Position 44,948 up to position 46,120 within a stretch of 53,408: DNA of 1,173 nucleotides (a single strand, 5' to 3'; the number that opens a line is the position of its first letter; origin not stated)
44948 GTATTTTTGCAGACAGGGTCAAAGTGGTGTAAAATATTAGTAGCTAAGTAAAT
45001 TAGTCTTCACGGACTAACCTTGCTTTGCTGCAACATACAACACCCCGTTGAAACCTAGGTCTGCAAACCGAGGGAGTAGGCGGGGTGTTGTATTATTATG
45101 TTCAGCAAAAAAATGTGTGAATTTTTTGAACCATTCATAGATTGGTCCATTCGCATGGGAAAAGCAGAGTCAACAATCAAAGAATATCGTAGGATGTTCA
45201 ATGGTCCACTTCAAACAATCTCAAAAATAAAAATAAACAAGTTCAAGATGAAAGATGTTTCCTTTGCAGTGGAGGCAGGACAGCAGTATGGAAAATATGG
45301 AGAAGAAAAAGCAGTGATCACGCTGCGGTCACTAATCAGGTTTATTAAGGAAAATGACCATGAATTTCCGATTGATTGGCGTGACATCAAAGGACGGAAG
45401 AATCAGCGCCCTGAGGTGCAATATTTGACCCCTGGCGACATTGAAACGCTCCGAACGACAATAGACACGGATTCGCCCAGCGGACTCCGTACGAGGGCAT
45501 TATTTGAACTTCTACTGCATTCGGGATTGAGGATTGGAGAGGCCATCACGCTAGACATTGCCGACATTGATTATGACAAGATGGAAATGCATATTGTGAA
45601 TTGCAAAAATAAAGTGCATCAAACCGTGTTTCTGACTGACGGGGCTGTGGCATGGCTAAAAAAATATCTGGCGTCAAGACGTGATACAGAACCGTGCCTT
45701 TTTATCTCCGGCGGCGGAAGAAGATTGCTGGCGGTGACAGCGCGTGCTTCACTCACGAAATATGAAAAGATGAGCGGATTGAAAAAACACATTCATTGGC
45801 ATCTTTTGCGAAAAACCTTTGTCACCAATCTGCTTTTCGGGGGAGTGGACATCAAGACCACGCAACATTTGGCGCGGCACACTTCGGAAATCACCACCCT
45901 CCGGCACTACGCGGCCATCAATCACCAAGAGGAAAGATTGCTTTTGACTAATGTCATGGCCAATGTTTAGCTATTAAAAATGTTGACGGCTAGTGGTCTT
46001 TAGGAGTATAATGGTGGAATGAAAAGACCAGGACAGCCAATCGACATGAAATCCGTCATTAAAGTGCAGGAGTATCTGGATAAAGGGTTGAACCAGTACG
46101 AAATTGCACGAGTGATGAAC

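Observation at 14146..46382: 32-kb prophage-like element inserted exactly at the CIRCE operator region of the hrcA-grpE-dnaK heat-shock locus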

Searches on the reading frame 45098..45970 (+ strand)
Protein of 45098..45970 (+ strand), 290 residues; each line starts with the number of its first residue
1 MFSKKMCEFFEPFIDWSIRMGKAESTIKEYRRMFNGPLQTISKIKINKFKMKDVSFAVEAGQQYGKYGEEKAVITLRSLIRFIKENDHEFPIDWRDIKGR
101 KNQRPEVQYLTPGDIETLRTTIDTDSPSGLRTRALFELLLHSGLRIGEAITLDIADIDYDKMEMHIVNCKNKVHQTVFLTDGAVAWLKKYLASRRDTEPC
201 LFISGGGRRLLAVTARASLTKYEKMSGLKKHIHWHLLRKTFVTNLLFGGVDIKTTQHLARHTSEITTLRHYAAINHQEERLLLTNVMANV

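Call 10: search_protein_families(library=pfam, proteins=[window:45098-45970:+], max_evalue=0.01)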
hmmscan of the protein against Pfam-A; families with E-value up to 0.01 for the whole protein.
window:45098-45970:+ (290 aa): 1 family
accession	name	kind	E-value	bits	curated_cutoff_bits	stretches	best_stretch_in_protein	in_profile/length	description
PF00589.27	Phage_integrase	-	2e-32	112.8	27.1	1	109-277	2-171/172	Phage integrase family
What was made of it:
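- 45113..45970 (+): Xer-like tyrosine integrase, 285 aa. Pfam Phage_integrase 2e-32 (call 10).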

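Call 18: find_encoding_contigs(protein=window:45098-45970:+, flank=10000, max_places=10)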
Protein window:45098-45970:+ (290 aa): no gene with exactly this product is on record in the collection.
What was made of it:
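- Tried and rejected: An exact look-up of the 290-aa integrase ORF failed (call 18).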

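Call 19: find_related_loci(query=window:45098-45970:+, collection=viral_contigs, flank=10000)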
Query window:45098-45970:+ (290 aa) in viral_contigs; peptide patterns used: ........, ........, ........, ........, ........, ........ (x = any residue, [..] = any of these).
4 stretches matched a pattern; 1 encode a relative of the query (tblastn E <= 1e-3); 1 distinct loci.
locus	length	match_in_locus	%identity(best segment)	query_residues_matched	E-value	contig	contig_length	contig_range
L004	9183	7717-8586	82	1-290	4e-167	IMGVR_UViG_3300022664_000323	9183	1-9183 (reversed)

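Call 34: find_homologous_proteins(query=window:45098-45970:+, max_evalue=1e-20)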
Query window:45098-45970:+ (290 aa): 26 proteins with E <= 1e-20 among 1470 candidates.
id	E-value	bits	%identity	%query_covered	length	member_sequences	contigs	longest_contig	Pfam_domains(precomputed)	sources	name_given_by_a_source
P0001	2.1e-189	646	100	98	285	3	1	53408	PF00589.28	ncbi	ncbi:MAG: tyrosine-type recombinase/integrase [Parcubacteria group bacterium]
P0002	1.0e-170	585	91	98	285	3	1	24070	PF00589.28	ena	-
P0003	2.5e-139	482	89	83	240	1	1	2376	PF00589.28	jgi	jgi:site-specific recombinase XerD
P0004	1.1e-137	476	82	89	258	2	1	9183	PF00589.28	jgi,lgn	-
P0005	7.4e-105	369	57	99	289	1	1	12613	PF00589.28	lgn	-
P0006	6.0e-104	366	56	100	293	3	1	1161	PF00589.28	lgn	-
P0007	5.8e-89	316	50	98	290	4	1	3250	PF00589.28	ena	-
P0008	3.9e-87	310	51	100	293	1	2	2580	PF00589.28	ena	-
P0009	4.6e-76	274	52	88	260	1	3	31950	PF00589.28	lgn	-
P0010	2.6e-66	242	42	97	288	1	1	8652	PF00589.28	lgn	-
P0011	4.1e-64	235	45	93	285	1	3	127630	PF00589.28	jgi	jgi:site-specific recombinase XerD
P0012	2.9e-61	225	44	93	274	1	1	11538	PF00589.28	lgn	-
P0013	7.8e-61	224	39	98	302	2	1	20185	PF00589.28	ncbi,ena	-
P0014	1.8e-60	223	39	98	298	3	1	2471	PF00589.28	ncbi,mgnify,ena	mgnify:CR=1 FL=1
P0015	3.9e-55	205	38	98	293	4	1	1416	PF00589.28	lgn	-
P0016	4.0e-53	199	40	92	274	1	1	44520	PF00589.28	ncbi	-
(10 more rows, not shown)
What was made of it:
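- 45113..45970 (+): Identical to P0001 (call 34).
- Checked: The window is the whole public contig of 53,408 nt (call 34).
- Tried and rejected: The public gene call starts at the second Met (285 aa, P0001, call 34).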

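Call 35: find_encoding_contigs(protein=P0002, flank=10000, max_places=4)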
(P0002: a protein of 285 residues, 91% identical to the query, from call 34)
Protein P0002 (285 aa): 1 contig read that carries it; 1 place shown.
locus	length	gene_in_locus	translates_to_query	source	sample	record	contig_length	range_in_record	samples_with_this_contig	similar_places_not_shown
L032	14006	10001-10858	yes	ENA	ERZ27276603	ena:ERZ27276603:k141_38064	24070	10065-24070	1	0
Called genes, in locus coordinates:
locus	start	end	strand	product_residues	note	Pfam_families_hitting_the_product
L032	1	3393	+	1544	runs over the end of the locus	-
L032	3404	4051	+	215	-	-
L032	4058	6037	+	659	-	-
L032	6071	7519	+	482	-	-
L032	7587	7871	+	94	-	-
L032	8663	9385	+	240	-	-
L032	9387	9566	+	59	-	-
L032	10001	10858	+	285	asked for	PF00589:Phage_integrase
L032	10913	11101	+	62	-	PF13518:HTH_28 (faint)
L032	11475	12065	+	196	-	PF01464:SLT (weak), PF18896:SLT_3 (weak)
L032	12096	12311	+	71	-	-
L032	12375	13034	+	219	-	-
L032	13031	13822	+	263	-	-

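Call 36: find_encoding_contigs(protein=P0005, flank=10000, max_places=4)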
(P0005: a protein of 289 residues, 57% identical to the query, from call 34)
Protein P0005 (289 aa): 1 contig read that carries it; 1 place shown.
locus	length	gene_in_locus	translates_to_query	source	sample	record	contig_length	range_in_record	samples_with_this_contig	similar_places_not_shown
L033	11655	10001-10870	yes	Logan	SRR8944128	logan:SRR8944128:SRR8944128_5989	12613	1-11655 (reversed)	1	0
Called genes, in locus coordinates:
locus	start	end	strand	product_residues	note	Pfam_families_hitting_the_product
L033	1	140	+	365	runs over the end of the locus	?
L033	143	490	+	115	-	-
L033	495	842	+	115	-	-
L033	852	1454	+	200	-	-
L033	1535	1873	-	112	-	-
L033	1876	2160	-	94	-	-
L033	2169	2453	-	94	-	-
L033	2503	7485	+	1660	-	PF18857:LPD38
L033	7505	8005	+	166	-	PF05105:Phage_holin_4_1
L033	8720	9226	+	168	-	PF01510:Amidase_2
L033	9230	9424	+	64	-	-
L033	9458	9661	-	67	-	-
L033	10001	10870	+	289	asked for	PF00589:Phage_integrase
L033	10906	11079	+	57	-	-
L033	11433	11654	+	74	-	?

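Call 37: find_encoding_contigs(protein=P0009, flank=10000, max_places=4)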
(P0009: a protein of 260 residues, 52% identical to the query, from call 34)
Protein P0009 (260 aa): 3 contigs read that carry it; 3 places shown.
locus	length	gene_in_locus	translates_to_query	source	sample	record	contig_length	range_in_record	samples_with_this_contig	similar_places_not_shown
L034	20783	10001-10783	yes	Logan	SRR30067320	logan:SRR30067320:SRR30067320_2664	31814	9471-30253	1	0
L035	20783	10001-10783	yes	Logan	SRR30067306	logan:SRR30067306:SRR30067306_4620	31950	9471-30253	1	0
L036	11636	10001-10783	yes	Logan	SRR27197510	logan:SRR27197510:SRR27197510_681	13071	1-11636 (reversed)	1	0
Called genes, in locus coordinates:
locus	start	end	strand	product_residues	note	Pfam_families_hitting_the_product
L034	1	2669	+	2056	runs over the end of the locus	PF18812:PBECR3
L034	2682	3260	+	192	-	-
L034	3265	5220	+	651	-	-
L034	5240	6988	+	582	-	PF13385:Laminin_G_3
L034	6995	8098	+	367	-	PF01551:Peptidase_M23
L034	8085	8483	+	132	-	-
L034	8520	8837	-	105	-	-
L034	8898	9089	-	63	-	-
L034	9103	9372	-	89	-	-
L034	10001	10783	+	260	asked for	PF00589:Phage_integrase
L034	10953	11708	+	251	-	PF01628:HrcA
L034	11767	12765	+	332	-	PF00293:NUDIX, PF01025:GrpE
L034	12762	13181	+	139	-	PF00011:HSP20, PF17886:ArsA_HSP20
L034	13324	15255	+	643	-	PF00012:HSP70, PF06723:MreB_Mbl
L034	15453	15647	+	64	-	PF00584:SecE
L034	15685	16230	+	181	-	PF02357:NusG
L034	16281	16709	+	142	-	PF03946:Ribosomal_L11_N, PF00298:Ribosomal_L11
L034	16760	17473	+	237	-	PF00687:Ribosomal_L1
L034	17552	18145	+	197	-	-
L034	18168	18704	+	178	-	PF00383:dCMP_cyt_deam_1, PF14437:MafB19-deam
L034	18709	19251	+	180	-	PF13238:AAA_18, PF13207:AAA_17 (weak)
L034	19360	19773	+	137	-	-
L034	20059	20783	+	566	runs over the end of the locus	PF00009:GTP_EFTU, PF03144:GTP_EFTU_D2 (weak), PF00679:EFG_C, PF06421:LepA_C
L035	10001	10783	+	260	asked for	PF00589:Phage_integrase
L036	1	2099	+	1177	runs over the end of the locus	?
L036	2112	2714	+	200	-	-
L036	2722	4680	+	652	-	-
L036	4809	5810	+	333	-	PF21939:Gp10_C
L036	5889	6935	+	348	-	PF01551:Peptidase_M23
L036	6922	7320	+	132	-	-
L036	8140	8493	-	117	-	-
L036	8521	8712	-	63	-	-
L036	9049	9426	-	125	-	-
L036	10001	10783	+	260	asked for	PF00589:Phage_integrase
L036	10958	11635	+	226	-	?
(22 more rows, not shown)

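Call 38: find_encoding_contigs(protein=P0011, flank=10000, max_places=4)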
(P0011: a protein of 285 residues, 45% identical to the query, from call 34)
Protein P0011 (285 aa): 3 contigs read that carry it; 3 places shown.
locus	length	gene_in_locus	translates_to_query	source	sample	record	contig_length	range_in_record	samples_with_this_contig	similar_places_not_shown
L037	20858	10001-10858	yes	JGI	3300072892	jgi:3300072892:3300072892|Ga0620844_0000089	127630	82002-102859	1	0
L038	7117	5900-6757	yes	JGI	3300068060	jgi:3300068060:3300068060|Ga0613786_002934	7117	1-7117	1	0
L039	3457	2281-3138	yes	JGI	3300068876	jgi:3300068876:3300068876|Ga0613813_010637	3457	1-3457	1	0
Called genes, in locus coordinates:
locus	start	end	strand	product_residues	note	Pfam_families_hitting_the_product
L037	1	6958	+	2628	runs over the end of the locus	-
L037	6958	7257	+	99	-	-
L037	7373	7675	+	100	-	-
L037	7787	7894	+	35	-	-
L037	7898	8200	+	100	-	PF16083:Phage_holin_3_3 (weak)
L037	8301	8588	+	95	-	PF24729:Acb2_Tad1_hairpin (weak)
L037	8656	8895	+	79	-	-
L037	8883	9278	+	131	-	PF01551:Peptidase_M23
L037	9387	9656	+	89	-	-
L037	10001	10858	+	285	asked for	PF00589:Phage_integrase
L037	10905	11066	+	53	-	-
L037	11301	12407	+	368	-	PF11104:PilM_2, PF14450:FtsA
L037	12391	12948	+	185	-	PF05137:PilN (weak)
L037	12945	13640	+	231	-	-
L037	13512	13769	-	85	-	-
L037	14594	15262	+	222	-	PF00072:Response_reg, PF00486:Trans_reg_C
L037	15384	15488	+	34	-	-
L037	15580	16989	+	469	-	PF00512:HisKA (weak), PF02518:HATPase_c, PF14501:HATPase_c_5 (weak)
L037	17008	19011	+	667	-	-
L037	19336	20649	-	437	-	PF12229:PG_binding_4, PF04294:VanW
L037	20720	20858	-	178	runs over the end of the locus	PF17886:ArsA_HSP20 (faint), PF00011:HSP20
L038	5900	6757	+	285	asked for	PF00589:Phage_integrase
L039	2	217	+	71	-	?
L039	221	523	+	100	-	PF16083:Phage_holin_3_3 (weak)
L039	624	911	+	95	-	PF24729:Acb2_Tad1_hairpin (weak)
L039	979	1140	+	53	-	-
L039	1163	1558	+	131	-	PF01551:Peptidase_M23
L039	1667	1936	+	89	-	-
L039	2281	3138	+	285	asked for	PF00589:Phage_integrase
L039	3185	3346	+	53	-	-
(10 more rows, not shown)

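Call 46: find_related_loci(query=A1, collection=metagenome_contigs, flank=4000)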
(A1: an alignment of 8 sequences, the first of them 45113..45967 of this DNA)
Query A1 (285 aa) in metagenome_contigs; peptide patterns used: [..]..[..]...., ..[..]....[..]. (x = any residue, [..] = any of these).
593 stretches matched a pattern; 311 encode a relative of the query (tblastn E <= 1e-3); the best 80 are kept; 80 distinct loci.
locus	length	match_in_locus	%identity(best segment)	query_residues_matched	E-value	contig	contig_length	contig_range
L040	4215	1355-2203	37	3-283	2e-60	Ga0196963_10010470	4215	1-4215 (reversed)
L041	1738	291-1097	38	3-270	7e-53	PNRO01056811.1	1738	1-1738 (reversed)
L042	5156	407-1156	31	18-265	1e-14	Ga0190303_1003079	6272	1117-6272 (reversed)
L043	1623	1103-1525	33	128-265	2e-14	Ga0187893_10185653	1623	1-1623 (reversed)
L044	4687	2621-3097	30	126-273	9e-14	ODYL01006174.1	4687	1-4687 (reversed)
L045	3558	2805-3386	31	74-263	3e-13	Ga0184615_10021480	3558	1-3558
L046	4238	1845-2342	26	105-273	5e-13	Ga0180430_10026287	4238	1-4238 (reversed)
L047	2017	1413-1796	32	136-262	6e-13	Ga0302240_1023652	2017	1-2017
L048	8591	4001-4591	31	96-282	1e-12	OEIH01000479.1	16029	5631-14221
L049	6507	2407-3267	25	4-262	2e-12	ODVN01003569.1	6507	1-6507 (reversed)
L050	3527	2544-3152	28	105-277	2e-12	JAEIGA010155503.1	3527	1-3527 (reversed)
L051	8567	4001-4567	30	104-282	5e-12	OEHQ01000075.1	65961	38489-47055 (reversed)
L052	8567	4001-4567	30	104-282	7e-12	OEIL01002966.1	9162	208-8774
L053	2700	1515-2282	26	14-263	3e-11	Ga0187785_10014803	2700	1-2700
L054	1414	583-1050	29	135-275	2e-11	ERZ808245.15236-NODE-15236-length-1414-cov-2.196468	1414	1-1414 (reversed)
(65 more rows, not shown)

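Call 47: find_related_loci(query=A1, collection=viral_contigs, flank=4000)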
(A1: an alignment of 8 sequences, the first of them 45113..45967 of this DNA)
Query A1 (285 aa) in viral_contigs; peptide patterns used: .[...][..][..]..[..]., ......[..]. (x = any residue, [..] = any of these).
46 stretches matched a pattern; 1 encode a relative of the query (tblastn E <= 1e-3); 1 distinct loci.
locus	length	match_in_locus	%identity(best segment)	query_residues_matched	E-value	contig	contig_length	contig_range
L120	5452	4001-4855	82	1-285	3e-165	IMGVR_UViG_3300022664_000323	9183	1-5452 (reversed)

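Call 48: find_encoding_contigs(protein=P0003, flank=5000, max_places=3)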
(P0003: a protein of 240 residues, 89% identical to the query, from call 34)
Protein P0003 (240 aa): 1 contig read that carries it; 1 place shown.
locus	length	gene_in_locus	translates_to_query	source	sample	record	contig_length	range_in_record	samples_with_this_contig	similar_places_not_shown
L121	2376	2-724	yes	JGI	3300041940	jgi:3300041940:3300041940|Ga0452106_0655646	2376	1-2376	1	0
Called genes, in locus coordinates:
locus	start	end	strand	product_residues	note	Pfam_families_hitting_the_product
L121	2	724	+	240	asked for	PF00589:Phage_integrase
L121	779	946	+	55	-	-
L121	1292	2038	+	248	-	PF01628:HrcA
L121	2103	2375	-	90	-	?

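Call 49: find_encoding_contigs(protein=P0007, flank=5000, max_places=3)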
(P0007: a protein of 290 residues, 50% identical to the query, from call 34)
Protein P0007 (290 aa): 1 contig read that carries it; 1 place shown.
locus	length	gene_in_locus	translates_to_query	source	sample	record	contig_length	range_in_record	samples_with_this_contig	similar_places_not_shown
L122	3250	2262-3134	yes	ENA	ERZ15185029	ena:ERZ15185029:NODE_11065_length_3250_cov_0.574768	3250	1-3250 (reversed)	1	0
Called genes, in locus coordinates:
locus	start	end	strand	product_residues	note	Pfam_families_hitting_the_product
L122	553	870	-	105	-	-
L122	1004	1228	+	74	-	-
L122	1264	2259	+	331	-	PF00589:Phage_integrase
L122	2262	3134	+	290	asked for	PF00589:Phage_integrase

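Call 50: find_encoding_contigs(protein=P0008, flank=5000, max_places=3)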
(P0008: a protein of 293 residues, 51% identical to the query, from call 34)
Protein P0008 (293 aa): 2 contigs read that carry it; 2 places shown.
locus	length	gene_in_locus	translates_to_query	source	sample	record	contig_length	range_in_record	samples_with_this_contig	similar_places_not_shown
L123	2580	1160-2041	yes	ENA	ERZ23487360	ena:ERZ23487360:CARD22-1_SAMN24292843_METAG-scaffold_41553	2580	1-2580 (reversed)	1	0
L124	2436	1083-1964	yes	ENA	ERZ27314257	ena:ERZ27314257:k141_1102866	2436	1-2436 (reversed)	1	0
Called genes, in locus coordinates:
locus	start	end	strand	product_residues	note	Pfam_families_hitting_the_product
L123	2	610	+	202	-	?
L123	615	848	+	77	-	-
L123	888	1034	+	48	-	-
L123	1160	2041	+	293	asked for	PF00589:Phage_integrase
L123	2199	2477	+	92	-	PF00166:Cpn10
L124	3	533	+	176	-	?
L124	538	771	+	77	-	-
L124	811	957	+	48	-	-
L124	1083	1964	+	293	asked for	PF00589:Phage_integrase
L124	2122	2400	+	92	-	PF00166:Cpn10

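Call 51: find_encoding_contigs(protein=P0010, flank=6000, max_places=3)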
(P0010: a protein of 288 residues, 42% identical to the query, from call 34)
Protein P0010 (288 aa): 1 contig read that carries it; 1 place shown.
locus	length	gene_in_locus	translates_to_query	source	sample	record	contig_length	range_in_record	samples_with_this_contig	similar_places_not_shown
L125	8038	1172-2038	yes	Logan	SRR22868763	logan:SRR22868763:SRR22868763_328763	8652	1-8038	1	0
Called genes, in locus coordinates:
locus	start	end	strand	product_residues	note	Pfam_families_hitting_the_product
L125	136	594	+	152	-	PF01551:Peptidase_M23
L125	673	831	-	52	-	-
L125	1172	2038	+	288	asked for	PF00589:Phage_integrase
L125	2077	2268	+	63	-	-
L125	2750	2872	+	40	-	-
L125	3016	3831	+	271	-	PF04404:ERF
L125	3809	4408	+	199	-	PF09588:YqaJ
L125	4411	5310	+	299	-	-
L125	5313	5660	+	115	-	-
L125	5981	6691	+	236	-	-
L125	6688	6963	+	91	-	-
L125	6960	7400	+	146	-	-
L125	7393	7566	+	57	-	-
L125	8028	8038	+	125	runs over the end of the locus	-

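Call 65: search_dna_similar(query=window:45113-45967:+, collection=phages, mode=protein, max_rows=10)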
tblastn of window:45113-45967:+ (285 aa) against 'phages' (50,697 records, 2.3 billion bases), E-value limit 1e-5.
Records with a match: 107; places in all: 107; records where one place covers at least 80% of the query: 34.
Best place of each record, by identity: <60% 107.
By first word of the organism name: Bacteriophage 36; Streptococcus 13; Thermus 9; Listeria 8; Corynebacterium 5; Bacillus 5; Acinetobacter 4; Salmonella 4; Lactobacillus 3; Ralstonia 2; and 14 more.
By host as written in the record: - 43; Listeria monocytogenes 8; Thermus thermophilus 5; Thermus thermophilus HB8 4; Corynebacterium vitaeruminis CAG1 3; Homo sapiens 3; Ralstonia solanacearum 2; Staphylococcus aureus 2; and 32 more.
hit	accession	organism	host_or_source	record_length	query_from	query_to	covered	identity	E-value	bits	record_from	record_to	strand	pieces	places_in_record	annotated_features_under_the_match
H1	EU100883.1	Thermus phage P23-45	Thermus thermophilus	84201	16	265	88%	27.9%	9e-12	71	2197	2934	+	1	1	XerD-like integrase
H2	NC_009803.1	Thermus phage P23-45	Thermus thermophilus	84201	16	265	88%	27.9%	9e-12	71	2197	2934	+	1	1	integrase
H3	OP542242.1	Thermus phage P23-45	Thermus thermophilus HB8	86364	16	265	88%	27.9%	9e-12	71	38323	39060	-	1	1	hypothetical protein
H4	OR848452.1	Listeria phage LM 4-14-1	Listeria monocytogenes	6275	1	269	94%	25.4%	1e-12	74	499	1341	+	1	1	record has no annotation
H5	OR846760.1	Listeria phage LM 4-11-1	Listeria monocytogenes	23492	1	269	94%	25.4%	1e-12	74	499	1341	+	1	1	record has no annotation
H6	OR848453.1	Listeria phage LM 4-14-1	Listeria monocytogenes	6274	1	269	94%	25.4%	1e-12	73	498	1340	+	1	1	record has no annotation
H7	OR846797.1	Listeria phage LM 4-11-1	Listeria monocytogenes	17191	1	269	94%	25.4%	1e-12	73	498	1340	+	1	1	record has no annotation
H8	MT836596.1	Bacteriophage sp.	human fecal samples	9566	20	272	89%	26.7%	2e-9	64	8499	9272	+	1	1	record has no annotation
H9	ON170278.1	Ralstonia phage YO164_3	Ralstonia solanacearum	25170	3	262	91%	25.6%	3e-7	57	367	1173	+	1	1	record has no annotation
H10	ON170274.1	Ralstonia phage YO163_3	Ralstonia solanacearum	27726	3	262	91%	25.6%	3e-7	57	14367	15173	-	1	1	record has no annotation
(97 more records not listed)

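Call 74: find_encoding_contigs(protein=P0016, flank=6000, max_places=3)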
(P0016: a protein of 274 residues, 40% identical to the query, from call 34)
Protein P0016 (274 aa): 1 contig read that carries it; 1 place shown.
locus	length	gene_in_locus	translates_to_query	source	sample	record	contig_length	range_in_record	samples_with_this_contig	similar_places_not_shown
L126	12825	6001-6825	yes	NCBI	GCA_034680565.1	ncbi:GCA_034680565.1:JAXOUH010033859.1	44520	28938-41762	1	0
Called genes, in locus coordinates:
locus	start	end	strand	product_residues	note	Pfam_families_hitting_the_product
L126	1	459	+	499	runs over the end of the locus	-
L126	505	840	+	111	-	-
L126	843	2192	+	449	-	PF01476:LysM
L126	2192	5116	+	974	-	-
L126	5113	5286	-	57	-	-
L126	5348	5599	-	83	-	-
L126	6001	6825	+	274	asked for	PF00589:Phage_integrase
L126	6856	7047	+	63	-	-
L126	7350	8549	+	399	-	-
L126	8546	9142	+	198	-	-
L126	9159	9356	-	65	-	-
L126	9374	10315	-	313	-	PF01972:SDH_protease, PF25145:NfeD1b_N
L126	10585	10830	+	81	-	-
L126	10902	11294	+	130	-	-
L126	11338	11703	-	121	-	-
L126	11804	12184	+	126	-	-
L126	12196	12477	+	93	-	-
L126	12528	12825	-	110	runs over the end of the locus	-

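Call 76: search_solved_structures(query=window:45113-45967:+, max_evalue=0.00001)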
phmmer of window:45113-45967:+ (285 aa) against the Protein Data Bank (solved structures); distinct sequences matched with E-value up to 0.00001: 6.
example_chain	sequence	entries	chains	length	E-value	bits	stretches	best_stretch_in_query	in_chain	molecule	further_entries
5hxy_A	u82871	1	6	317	7.5e-17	65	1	3-275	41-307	Tyrosine recombinase XerA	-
4a8e_A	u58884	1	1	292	7e-14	55.2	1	72-270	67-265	PROBABLE TYROSINE RECOMBINASE XERC-LIKE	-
1a0p_A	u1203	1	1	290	5.4e-12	49.1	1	102-269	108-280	SITE-SPECIFIC RECOMBINASE XERD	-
5dcf_A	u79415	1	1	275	2e-11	47.2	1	107-269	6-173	Tyrosine recombinase XerD,DNA translocase FtsK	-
2a3v_A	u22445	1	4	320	2.1e-07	34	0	216-263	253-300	site-specific recombinase IntI4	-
9i5v_14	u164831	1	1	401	4.3e-06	29.7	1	54-274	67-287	Ribosome-associated translation inhibitor RaiA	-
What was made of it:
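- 45113..45970 (+): Closest solved structures are XerA and XerD (call 76).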

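Call 77: search_protein_families(library=ncbifam, proteins=[window:45113-45967:+], max_evalue=0.001)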
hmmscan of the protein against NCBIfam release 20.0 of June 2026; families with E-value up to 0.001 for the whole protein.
window:45113-45967:+ (285 aa): 10 families
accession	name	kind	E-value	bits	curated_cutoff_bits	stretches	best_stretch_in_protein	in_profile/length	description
NF040815.2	recomb_XerA_Arch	equivalog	2.1e-37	129.1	220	1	15-273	10-258/263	site-specific tyrosine recombinase/integron integrase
TIGR02225.1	recomb_XerD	equivalog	2e-34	119.2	329.6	1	14-272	10-277/290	site-specific tyrosine recombinase XerD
TIGR02224.1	recomb_XerC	equivalog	3.2e-32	112.1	335.15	1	17-273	13-281/295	tyrosine recombinase XerC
NF001399.0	PRK00283.1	subfamily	4.3e-29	101.7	279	1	12-273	17-287/300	tyrosine recombinase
NF002331.0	PRK01287.1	subfamily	1.8e-23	83.1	371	1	55-262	91-306/365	site-specific tyrosine recombinase XerC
TIGR02249.1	integrase_gron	subfamily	1.3e-14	54.2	265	2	69-190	66-181/315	integron integrase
NF003462.0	PRK05084.1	equivalog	6.6e-13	48.1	267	1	126-280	196-355/360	tyrosine recombinase XerS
NF007370.0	PRK09870.1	subfamily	1.2e-09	38.1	221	1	100-268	8-178/200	tyrosine-type DNA invertase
NF011946.0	PRK15417.1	equivalog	1.2e-07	31.3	435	0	218-263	265-310/337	integron integrase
NF007371.0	PRK09871.1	subfamily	1.5e-06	27.9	222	1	103-268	5-173/198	tyrosine-type DNA invertase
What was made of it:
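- Closest known: Tyrosine-integrase prophages that integrate into tRNA or tmRNA genes. Different: The integrase is a small Xer-like enzyme with no arm-binding domain (calls 76, 77).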
